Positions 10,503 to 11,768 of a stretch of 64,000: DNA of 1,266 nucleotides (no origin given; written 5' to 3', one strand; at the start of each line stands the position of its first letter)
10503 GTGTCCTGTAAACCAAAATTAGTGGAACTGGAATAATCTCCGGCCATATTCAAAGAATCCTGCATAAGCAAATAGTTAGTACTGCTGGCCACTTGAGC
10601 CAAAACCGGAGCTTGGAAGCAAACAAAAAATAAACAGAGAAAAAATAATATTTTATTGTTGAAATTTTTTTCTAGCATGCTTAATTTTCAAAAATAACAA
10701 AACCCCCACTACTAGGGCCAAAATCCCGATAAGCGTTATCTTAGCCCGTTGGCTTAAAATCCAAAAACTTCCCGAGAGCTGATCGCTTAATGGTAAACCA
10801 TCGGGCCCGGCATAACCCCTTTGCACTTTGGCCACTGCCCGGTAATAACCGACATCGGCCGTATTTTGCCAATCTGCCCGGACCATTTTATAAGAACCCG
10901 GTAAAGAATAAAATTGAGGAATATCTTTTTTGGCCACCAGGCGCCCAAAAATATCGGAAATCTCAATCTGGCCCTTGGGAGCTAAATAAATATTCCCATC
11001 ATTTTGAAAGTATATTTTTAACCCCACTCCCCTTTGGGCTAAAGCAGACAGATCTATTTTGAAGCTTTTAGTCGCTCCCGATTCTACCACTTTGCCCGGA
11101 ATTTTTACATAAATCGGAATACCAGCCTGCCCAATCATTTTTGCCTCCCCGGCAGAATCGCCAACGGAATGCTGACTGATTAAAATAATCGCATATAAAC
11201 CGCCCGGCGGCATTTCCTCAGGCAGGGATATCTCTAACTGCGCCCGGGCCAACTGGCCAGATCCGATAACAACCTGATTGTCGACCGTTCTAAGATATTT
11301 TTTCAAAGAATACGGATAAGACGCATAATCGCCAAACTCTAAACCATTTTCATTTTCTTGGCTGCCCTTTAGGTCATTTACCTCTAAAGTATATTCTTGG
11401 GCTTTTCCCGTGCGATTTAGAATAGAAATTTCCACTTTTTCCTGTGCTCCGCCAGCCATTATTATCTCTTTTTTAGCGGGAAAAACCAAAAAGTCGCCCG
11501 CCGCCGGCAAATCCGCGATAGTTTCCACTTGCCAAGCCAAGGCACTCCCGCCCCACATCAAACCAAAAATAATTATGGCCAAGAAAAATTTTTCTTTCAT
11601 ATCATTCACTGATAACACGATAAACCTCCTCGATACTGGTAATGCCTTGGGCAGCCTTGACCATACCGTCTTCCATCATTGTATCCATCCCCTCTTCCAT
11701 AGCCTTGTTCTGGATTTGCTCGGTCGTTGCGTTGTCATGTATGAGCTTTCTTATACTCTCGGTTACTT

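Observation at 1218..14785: Two-component system plus PilB-type ATPase in one operon with four secreted proteins but no pilins, PilC or PilMNO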

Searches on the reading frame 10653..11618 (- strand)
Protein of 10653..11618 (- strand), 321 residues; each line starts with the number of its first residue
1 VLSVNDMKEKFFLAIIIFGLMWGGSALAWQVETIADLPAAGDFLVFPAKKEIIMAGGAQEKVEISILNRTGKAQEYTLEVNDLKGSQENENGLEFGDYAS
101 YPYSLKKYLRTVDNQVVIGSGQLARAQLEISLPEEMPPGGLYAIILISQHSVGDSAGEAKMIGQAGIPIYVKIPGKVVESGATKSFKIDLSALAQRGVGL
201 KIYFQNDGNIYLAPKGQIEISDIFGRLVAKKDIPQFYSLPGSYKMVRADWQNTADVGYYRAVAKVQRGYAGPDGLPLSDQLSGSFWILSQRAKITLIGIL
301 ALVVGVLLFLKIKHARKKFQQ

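Call 4: search_protein_families(library=pfam, proteins=[window:10653-11618:-], max_evalue=0.01)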
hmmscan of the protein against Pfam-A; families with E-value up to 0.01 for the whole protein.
window:10653-11618:- (321 aa): 0 families

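Call 10: search_protein_families(library=pfam, proteins=[window:10653-11618:-], max_evalue=10)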
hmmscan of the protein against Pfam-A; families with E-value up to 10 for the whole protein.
window:10653-11618:- (321 aa): 2 families
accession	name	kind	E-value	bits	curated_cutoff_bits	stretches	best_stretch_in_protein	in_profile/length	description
PF11614.14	FixG_C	-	0.079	13.6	25.6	1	63-87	36-60/119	IG-like fold at C-terminal of FixG, putative oxidoreductase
PF06030.18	WxLIP_PGBD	-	0.11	12.9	27.3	1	54-142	23-114/121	WxL Interacting Protein, peptidoglycan binding domain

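Call 11: search_protein_families(library=ncbifam, proteins=[window:10653-11618:-], max_evalue=0.1)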
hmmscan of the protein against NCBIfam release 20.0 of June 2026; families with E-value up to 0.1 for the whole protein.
window:10653-11618:- (321 aa): 0 families

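Call 25: find_homologous_proteins(query=window:10653-11618:-, max_evalue=0.001)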
Query window:10653-11618:- (321 aa): 4 proteins with E <= 0.001 among 3508 candidates.
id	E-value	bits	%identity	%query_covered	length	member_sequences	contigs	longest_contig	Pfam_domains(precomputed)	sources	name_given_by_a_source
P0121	8.8e-206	700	100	100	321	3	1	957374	-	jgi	-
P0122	1.3e-182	624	89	98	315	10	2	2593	-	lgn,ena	-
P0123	8.4e-177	605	87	98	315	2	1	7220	-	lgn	-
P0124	9.3e-76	273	42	93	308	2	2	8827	-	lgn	-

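Call 26: find_encoding_contigs(protein=P0121, flank=10000, max_places=2)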
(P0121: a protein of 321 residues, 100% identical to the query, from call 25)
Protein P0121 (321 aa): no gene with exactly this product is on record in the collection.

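Call 27: find_encoding_contigs(protein=P0124, flank=10000, max_places=2)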
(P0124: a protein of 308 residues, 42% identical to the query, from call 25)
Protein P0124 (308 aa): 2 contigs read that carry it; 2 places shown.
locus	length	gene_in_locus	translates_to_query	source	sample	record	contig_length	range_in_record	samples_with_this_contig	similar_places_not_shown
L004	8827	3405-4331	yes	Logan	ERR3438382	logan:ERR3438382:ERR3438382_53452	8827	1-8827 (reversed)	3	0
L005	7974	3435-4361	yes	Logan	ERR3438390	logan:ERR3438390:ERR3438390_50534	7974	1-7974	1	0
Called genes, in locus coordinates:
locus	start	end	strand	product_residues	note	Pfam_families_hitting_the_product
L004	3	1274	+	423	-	?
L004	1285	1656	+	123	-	PF00072:Response_reg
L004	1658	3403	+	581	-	PF05157:MshEN, PF00437:T2SSE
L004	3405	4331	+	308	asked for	-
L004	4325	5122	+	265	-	-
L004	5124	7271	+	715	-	PF16656:Pur_ac_phosph_N (faint)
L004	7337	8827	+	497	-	?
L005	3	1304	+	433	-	?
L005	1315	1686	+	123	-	PF00072:Response_reg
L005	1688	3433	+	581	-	PF05157:MshEN, PF00437:T2SSE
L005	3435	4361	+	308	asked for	-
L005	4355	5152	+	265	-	-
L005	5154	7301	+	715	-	PF16656:Pur_ac_phosph_N (faint)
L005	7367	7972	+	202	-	?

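Call 28: find_encoding_contigs(protein=P0123, flank=10000, max_places=2)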
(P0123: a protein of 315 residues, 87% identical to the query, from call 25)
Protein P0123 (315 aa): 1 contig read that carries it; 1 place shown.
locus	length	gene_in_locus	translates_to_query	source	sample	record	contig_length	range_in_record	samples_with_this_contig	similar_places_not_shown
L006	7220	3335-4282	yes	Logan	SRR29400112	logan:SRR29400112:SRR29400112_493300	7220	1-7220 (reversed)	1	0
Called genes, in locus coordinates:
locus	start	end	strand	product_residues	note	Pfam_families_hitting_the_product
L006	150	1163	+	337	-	PF00512:HisKA, PF02518:HATPase_c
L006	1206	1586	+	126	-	PF00072:Response_reg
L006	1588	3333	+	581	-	PF05157:MshEN, PF00437:T2SSE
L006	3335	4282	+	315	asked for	-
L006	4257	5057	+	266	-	-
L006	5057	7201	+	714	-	PF16656:Pur_ac_phosph_N (weak)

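Call 39: find_homologous_proteins(query=A3, max_evalue=0.001)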
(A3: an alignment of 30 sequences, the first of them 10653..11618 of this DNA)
Query A3 (30 sequences) (321 aa, profile of the alignment): 26 proteins with E <= 0.001 among 8000 candidates.
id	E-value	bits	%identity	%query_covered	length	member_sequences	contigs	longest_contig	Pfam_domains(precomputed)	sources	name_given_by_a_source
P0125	1.1e-104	368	28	87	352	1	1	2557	-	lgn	-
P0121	7.5e-102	358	100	100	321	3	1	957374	-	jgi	-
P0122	1.5e-101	357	89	98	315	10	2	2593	-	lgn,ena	-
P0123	9.2e-101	355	87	98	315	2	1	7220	-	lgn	-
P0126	4.4e-97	343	26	71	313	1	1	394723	-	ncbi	-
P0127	9.6e-94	332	29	87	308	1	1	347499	-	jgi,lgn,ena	-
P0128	7.1e-92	326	27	88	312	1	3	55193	-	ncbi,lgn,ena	ncbi:MAG: hypothetical protein AAB645_02710 [Patescibacteria group bacterium]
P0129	2.1e-91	324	29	72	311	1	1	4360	-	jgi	jgi:hypothetical protein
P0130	4.3e-91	323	29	87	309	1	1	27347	-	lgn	-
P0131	2.4e-90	321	28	74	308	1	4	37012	-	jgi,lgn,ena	-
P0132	3.4e-90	320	27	87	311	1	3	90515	-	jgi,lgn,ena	-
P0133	6.2e-90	319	28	87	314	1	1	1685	-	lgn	-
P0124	8.9e-90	319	42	93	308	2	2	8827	-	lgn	-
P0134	3.6e-89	317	27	72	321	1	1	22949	-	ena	-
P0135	9.1e-89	315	28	99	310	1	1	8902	-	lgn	-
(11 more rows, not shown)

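Call 42: search_protein_families(library=pfam, alignment_id=A3, max_evalue=0.01)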
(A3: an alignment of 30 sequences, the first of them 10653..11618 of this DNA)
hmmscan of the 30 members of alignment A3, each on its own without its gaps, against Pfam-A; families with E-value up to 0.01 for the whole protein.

A. member 1, window:10653-11618:- (321 aa): 0 families

B. families by the number of members that match (of 30 scanned): 5 families
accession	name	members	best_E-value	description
PF06030.18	WxLIP_PGBD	18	2.1e-08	WxL Interacting Protein, peptidoglycan binding domain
PF18962.6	Por_Secre_tail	1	0.007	Secretion system C-terminal sorting domain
PF23619.1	Ig_VWA7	1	0.007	VWA7 Ig-like domain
PF07760.16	DUF1616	1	0.0085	Protein of unknown function (DUF1616)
PF11614.14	FixG_C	1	0.0092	IG-like fold at C-terminal of FixG, putative oxidoreductase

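Call 45: predict_structure(alignment_id=A4)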
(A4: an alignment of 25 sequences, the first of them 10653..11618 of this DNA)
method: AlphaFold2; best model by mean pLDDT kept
length: 321 residues; sequences in the alignment: 25
mean_pLDDT: 88.4   pTM: 0.75
mean pLDDT of the five models: 88.4, 86.8, 85.4, 84.5, 82.8
residues with pLDDT >= 90: 212; 70-90: 79; 50-70: 27; < 50: 3
segments of 3 or more residues with pLDDT < 50: none
pLDDT, mean of each block of 10 residues (from residue 1): 70 79 60 76 91 95 93 93 93 90 93 87 93 95 95 66 91 95 95 73 96 97 95 95 93 81 95 91 89 89 97 89 68
secondary structure, 60 per line:
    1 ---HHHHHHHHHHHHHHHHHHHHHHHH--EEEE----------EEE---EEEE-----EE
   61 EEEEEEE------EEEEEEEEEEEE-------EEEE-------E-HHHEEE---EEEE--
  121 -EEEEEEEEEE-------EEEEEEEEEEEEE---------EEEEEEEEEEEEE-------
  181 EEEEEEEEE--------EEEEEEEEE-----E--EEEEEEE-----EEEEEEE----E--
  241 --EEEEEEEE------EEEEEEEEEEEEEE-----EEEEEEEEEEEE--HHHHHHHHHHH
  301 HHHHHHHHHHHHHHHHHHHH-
elements in order: H4-27 E30-33 E44-46 E50-53 E59-67 E74-85 E93-96 E109-111 E115-118 E122-131 E139-151 E161-173 E181-189 E198-206 E215-221 E227-233 E243-250 E257-270 E276-287 H290-320

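Call 48: fold_search(model_id=the predicted structure, library=pdb)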
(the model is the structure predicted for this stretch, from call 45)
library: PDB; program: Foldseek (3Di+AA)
matches with E <= 10: 1734; with E <= 0.001: 492
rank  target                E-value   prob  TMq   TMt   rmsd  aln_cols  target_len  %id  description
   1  9i1y_A                7.5e-13  1.00  0.41  0.47   8.2       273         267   14  WxLIP from Enterococcus faecium (released 2026-01-28)
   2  9i25_C                2.6e-12  1.00  0.41  0.49   7.9       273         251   16  WxLIP from Enterococcus faecium locus A bound to long WxL (released 2026-01-28)
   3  9i1y_B                3.4e-12  1.00  0.40  0.47   9.9       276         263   14  WxLIP from Enterococcus faecium (released 2026-01-28)
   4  8jmw_A                1.2e-10  1.00  0.28  0.18  15.4       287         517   13  Fibril form of serine peptidase Vpr (released 2023-12-06)
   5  6k73_B                4.8e-10  1.00  0.36  0.49   8.5       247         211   14  Chaperone-tip adhesin complex is vital for synergistic activation of CFA/I fimbriae biogenesis (released 2020-06-10)
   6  4y2o_A                1.3e-09  1.00  0.36  0.51   9.1       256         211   12  Structure of CFA/I pili chaperone-major subunit complex (CfaA-CfaB) (released 2016-08-10)
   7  4ncd                  2.1e-09  1.00  0.38  0.52   8.5       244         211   14  Crystal Structure of Class 5 Fimbriae Chaperone CfaA (released 2014-08-27)
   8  7ptb                  5.0e-09  1.00  0.27  0.27  15.9       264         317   11  Crystal structure of the SPD-2 domain of human CEP192 (released 2022-04-06)
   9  6fq0_C                7.6e-09  1.00  0.36  0.53   7.9       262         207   10  Crystal structure of the CsuC-CsuA/B chaperone-subunit preassembly complex of the archaic chaperone-usher Csu pili of  (released 2018-09-26)
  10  4kkp_B                9.3e-09  1.00  0.24  0.30  14.6       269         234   11  Crystal structure of Vibrio cholerae RbmA (crystal form 2) (released 2013-05-22)
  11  6k73_A                1.4e-08  1.00  0.36  0.52   8.8       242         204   16  Chaperone-tip adhesin complex is vital for synergistic activation of CFA/I fimbriae biogenesis (released 2020-06-10)
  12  5d6h_A                1.7e-08  1.00  0.39  0.53   7.7       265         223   10  Crystal structure of CsuC-CsuA/B chaperone-major subunit pre-assembly complex from Csu biofilm-mediating pili of Acine (released 2015-11-04)
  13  6fjy_A                3.3e-08  1.00  0.37  0.51   8.2       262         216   11  Crystal structure of CsuC-CsuE chaperone-tip adhesion subunit pre-assembly complex from archaic chaperone-usher Csu pi (released 2018-05-16)
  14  4kkq_A                3.3e-08  1.00  0.24  0.31  14.5       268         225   10  Crystal structure of Vibrio cholerae RbmA (crystal form 1) (released 2013-05-22)
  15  4be6_A                3.3e-08  1.00  0.24  0.30  14.4       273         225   10  V. cholera biofilm scaffolding protein RbmA (released 2013-12-18)
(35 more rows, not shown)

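Call 62: search_protein_families(library=ncbifam, alignment_id=A3, max_evalue=0.1)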
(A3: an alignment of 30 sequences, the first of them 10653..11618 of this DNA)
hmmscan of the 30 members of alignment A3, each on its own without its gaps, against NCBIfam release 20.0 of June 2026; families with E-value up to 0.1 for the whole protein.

A. member 1, window:10653-11618:- (321 aa): 0 families

B. families by the number of members that match (of 30 scanned): 6 families
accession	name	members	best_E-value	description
NF041740.1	choice_anch_T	2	0.0023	choice-of-anchor T family protein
NF049893.1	spr0155_permease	1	0.029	ABC transporter permease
NF053724.1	Rv3103c_Nterm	1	0.03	Rv3103c family proline-rich protein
TIGR02230.1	ATPase_gene1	1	0.063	putative F0F1-ATPase subunit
NF010916.0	PRK14336.1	1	0.064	tRNA (N6-isopentenyl adenosine(37)-C2)-methylthiotransferase MiaB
TIGR04183.1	Por_Secre_tail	1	0.082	T9SS type A sorting domain-containing protein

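Call 78: search_solved_structures(query=A3, max_evalue=10)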
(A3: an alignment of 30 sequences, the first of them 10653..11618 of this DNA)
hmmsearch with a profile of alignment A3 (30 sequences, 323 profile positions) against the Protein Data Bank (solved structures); distinct sequences matched with E-value up to 10: 8.
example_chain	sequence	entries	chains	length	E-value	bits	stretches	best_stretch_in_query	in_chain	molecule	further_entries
9i25_C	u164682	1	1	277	9e-10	40.9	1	51-175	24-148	EfmWxLIP1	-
9i1y_A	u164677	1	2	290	9.7e-10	40.8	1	51-175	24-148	EfmWxLIP1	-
8k2f_A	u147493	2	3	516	0.16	13.8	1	116-152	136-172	Oligosaccharide-releasing beta-N-acetylgalactosaminidase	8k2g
1oh1_A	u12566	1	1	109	0.24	13.2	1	99-137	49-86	STAPHOSTATIN A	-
8k2h_B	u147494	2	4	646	0.35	12.6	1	111-155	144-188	Oligosaccharide/Monosaccharide-releasing beta-N-acetylhexosaminidase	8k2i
5fqg_A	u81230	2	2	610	0.81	11.5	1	111-154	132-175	BETA-N-ACETYLGALACTOSAMINIDASE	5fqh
5fqe_A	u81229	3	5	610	0.81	11.5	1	111-154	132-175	BETA-N-ACETYLGALACTOSAMINIDASE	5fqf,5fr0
8k2j_A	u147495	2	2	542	0.85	11.4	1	111-154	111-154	Oligosaccharide/Monosaccharide-releasing beta-N-acetylgalactosaminidase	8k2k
